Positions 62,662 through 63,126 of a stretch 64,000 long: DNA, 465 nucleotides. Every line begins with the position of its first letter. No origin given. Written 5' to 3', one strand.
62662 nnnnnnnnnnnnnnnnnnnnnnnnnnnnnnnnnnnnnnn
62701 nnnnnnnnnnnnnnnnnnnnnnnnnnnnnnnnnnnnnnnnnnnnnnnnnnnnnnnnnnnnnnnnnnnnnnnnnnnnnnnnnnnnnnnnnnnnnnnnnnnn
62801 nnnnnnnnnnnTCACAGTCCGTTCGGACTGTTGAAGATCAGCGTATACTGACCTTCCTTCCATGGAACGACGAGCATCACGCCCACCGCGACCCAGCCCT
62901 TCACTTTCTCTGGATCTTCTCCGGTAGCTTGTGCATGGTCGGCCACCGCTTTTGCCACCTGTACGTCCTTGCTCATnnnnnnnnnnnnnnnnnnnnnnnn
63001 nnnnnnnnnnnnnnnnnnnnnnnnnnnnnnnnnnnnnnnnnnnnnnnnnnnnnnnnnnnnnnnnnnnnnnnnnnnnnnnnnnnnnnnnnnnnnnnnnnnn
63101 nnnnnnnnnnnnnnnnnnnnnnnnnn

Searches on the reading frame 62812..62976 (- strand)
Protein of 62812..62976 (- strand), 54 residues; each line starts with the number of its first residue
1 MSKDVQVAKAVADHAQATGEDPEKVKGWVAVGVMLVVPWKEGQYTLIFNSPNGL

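Call 5: search_protein_families(library=pfam, proteins=[window:62815-62976:-], max_evalue=1)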
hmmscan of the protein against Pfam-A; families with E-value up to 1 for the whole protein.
seq(54 aa): 0 families

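Call 10: find_encoding_contigs(protein=window:62812-62976:-, flank=10000, max_places=10)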
Protein window:62812-62976:- (54 aa): 24 contigs read that carry it; 2 places shown.
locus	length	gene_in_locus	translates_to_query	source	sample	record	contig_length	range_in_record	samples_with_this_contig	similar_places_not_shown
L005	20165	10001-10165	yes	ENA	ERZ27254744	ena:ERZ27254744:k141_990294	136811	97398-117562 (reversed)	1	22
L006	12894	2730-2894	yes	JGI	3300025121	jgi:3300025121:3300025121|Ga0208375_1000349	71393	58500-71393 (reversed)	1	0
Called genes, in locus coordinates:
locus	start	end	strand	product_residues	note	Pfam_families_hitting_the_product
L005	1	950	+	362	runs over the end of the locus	PF00226:DnaJ, PF01556:DnaJ_C, PF00684:DnaJ_CXXCXGXG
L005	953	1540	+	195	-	-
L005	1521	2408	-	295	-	PF00491:Arginase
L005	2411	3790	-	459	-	PF01406:tRNA-synt_1e, PF01921:tRNA-synt_1f (faint), PF09334:tRNA-synt_1g (faint), PF00133:tRNA-synt_1 (weak)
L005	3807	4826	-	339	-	PF01594:AI-2E_transport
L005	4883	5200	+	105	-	PF00829:Ribosomal_L21p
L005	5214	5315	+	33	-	-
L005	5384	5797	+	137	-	PF20803:PaaX_M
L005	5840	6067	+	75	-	-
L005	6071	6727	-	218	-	PF01751:Toprim, PF13662:Toprim_4, PF21175:RecR_C (weak)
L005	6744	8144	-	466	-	PF00772:DnaB, PF13481:AAA_25, PF03796:DnaB_C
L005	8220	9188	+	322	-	PF00579:tRNA-synt_1b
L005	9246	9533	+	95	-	PF01371:Trp_repressor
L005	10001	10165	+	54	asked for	-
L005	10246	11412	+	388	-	PF00291:PALP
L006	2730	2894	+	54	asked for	-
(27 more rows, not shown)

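Call 17: search_protein_families(library=phrogs, proteins=[window:62815-62976:-], max_evalue=1)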
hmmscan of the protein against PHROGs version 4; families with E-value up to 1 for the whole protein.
seq(54 aa): 1 family
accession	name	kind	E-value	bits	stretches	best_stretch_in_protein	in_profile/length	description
phrog_1864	-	unknown function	0.011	16.6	1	6-34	18-46/73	-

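Call 18: search_protein_families(library=ncbifam, proteins=[window:62815-62976:-], max_evalue=1)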
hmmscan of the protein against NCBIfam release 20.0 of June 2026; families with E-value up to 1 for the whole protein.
seq(54 aa): 1 family
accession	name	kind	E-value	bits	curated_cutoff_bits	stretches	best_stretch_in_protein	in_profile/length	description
NF049999.1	transpos_IS701_3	equivalog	0.011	14.6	170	1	2-45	101-143/412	IS701 family transposase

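Call 19: search_protein_families(library=padloc, proteins=[window:62815-62976:-], max_evalue=1)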
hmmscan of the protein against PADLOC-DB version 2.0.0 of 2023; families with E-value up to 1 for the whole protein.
seq(54 aa): 0 families

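Call 69: search_solved_structures(query=A5, max_evalue=10)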
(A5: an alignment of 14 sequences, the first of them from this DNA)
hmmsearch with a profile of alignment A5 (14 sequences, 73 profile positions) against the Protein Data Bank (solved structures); distinct sequences matched with E-value up to 10: 8.
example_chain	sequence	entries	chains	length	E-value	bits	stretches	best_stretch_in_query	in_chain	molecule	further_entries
8bdw_A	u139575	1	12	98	0.23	14.7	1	12-66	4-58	Cell surface adherence protein,collagen-binding domain, LPXTG-motif cell wall anchor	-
4eru_A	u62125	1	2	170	0.71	13.1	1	19-50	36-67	YciF Bacterial Stress Response Protein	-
2gs4_A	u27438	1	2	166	0.87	12.8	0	21-50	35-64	Protein yciF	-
9kbb_A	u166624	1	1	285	1.3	12.2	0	36-64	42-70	3-hydroxyisobutyrate dehydrogenase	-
6hiv_CQ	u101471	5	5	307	1.3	12.2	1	12-36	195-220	uS17m | 30S Ribosomal protein S17, putative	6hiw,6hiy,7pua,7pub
9kbc_A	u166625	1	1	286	1.3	12.2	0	36-64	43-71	3-hydroxyisobutyrate dehydrogenase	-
8kc4_A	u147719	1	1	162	1.4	12.1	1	19-49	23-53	De novo design protein -NA05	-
6sga_CQ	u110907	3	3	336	1.5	12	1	12-36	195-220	uS17m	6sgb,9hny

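Call 74: predict_structure(alignment_id=A5)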
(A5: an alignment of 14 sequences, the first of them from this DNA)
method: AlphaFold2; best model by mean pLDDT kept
length: 54 residues; sequences in the alignment: 14
mean_pLDDT: 93.2   pTM: 0.74
mean pLDDT of the five models: 93.2, 92.5, 91.5, 90.4, 89.4
residues with pLDDT >= 90: 45; 70-90: 7; 50-70: 2; < 50: 0
segments of 3 or more residues with pLDDT < 50: none
pLDDT, mean of each block of 10 residues (from residue 1): 93 97 98 95 93 69
secondary structure, 60 per line:
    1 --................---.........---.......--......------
elements in order: H3-18 H22-30 E34-40 E43-48

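Call 82: fold_search(model_id=the predicted structure, library=viral)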
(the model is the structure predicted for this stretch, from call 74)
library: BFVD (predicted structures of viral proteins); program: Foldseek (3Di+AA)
matches with E <= 10: 767; with E <= 0.001: 0
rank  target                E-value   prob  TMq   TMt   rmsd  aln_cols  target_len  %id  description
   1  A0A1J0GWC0            1.3e-01  0.69  0.42  0.38   5.3        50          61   18  (no name in the UniProt tables at hand)
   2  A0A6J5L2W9            1.6e-01  0.82  0.54  0.27  12.4        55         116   14  Recombinase NinB [uncultured Caudovirales phage]
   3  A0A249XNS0            2.4e-01  0.92  0.51  0.48   2.5        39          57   18  Helix-turn-helix domain-containing protein [Brevibacterium phage LuckyBarnes]
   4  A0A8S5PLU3            2.6e-01  0.75  0.51  0.27   8.2        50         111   20  Uncharacterized protein [Myoviridae sp. ctsK93]
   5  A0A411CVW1            2.8e-01  0.90  0.50  0.36   3.0        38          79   18  (no name in the UniProt tables at hand)
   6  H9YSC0                2.8e-01  0.80  0.50  0.44   5.1        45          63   20  (no name in the UniProt tables at hand)
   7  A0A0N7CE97            2.8e-01  0.51  0.44  0.40   6.1        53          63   11  (no name in the UniProt tables at hand)
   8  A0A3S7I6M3            3.0e-01  0.66  0.48  0.25   3.2        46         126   13  (no name in the UniProt tables at hand)
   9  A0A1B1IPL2            3.2e-01  0.82  0.49  0.40   3.4        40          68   10  (no name in the UniProt tables at hand)
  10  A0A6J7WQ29            3.2e-01  0.63  0.53  0.26   4.0        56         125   18  Uncharacterized protein [uncultured Caudovirales phage]
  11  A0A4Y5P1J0            3.7e-01  0.33  0.36  0.22   8.2        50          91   20  Uncharacterized protein [Pantoea phage vB_PagS_AAS21]
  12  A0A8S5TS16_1          3.7e-01  0.23  0.38  0.04   4.5        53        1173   15  Uncharacterized protein [Siphoviridae sp. ctEw721]
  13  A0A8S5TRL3            3.7e-01  0.21  0.34  0.11   5.6        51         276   16  Replication initiator A family protein [Siphoviridae sp. ct1SN28]
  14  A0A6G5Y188            3.9e-01  0.85  0.51  0.38   3.1        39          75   23  (no name in the UniProt tables at hand)
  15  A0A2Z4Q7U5            3.9e-01  0.28  0.31  0.30   4.3        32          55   22  Uncharacterized protein [Gordonia phage Suzy]
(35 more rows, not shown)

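Call 89: search_protein_families(library=pfam, alignment_id=A5, max_evalue=1)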
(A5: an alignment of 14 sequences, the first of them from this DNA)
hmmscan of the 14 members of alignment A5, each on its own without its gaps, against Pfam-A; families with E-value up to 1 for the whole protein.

A. member 1, seq(54 aa): 0 families

B. families by the number of members that match (of 14 scanned): 15 families
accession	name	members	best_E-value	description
PF00203.26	Ribosomal_S19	1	0.019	Ribosomal protein S19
PF09285.17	Elong-fact-P_C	1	0.028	Elongation factor P, C-terminal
PF23044.1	SH3-C_UBE2O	1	0.045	UBE2O, ubiquitin binding SH3-C domain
PF05698.19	Trigger_C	1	0.065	Bacterial trigger factor protein (TF) C-terminus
PF01402.27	RHH_1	1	0.065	Ribbon-helix-helix protein, copG family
PF18291.6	HU-HIG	1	0.08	HU domain fused to wHTH, Ig, or Glycine-rich motif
PF18719.7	ArlS_N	1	0.093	ArlS sensor domain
PF12727.12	PBP_like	1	0.097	PBP superfamily domain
PF18368.7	Ig_GlcNase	1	0.11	Exo-beta-D-glucosaminidase Ig-fold domain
PF21531.3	Rv2175c_wHTH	1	0.12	DNA-binding protein Rv2175c, wHTH domain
PF18816.7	Importin_rep_5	1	0.14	Importin repeat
PF21500.3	HolB_lid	1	0.14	DNA polymerase III subunit delta', AAA+ ATPase lid domain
PF03861.19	ANTAR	1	0.15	ANTAR domain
PF21176.3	RecR_HhH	1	0.15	RecR, helix-hairpin-helix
PF07499.19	RuvA_C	1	0.53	RuvA, C-terminal domain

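Call 90: search_protein_families(library=ncbifam, alignment_id=A5, max_evalue=1)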
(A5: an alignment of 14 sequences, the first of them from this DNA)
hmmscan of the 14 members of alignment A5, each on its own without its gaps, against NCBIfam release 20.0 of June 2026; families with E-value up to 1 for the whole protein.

A. member 1, seq(54 aa): 1 family
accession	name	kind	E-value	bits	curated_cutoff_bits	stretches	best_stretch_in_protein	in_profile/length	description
NF049999.1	transpos_IS701_3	equivalog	0.011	14.6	170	1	2-45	101-143/412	IS701 family transposase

B. families by the number of members that match (of 14 scanned): 12 families
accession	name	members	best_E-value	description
NF049999.1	transpos_IS701_3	1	0.011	IS701 family transposase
TIGR02151.1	IPP_isom_2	1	0.044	type 2 isopentenyl-diphosphate Delta-isomerase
TIGR00038.1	efp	1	0.045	elongation factor P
TIGR03613.1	RutR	1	0.046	pyrimidine utilization regulatory protein R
NF007145.0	PRK09585.2-5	1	0.066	anhydro-N-acetylmuramic acid kinase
NF033743.1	NlpC_inact_RipD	1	0.07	NlpC/P60 family peptidoglycan-binding protein RipD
NF001810.0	PRK00529.1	1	0.075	elongation factor P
NF052470.1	CT584_fam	1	0.089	CT584 family type III secretion system tip protein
NF007345.0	PRK09835.1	1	0.15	Cu(+)/Ag(+) sensor histidine kinase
NF053729.1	c-di-GMP_motif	1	0.15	cyclic di-GMP-binding domain-containing protein, MshE-related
NF009090.0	PRK12426.1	1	0.16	elongation factor P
NF045620.1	Sfum_1244_fam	1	0.17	Sfum_1244 family protein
